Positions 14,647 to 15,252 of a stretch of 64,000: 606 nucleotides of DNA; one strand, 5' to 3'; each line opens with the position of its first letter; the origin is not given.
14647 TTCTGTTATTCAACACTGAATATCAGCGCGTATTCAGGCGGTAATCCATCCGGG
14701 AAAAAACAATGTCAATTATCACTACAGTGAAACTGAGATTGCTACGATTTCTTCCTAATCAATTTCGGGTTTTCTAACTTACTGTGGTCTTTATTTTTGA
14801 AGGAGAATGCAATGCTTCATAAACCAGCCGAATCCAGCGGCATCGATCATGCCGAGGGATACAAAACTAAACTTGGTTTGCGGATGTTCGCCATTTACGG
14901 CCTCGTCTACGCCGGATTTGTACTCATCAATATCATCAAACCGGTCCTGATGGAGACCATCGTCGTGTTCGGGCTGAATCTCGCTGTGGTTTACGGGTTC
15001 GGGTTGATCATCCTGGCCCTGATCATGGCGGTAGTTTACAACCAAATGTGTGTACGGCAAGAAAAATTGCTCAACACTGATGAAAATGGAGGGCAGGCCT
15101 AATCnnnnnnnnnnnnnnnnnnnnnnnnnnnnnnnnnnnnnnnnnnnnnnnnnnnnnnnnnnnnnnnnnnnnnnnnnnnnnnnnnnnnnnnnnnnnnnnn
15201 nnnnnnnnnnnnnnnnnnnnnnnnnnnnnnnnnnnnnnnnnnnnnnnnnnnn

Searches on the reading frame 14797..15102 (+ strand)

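Call 53: search_protein_families(library=pfam, proteins=[window:14797-15102:+])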
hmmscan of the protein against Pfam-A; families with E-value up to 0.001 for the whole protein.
window:14797-15102:+ (101 aa): 1 family
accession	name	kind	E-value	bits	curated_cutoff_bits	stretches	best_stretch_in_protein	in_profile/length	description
PF04341.17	DUF485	-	3.2e-07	30.7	28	1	24-84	14-74/88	Protein of unknown function, DUF485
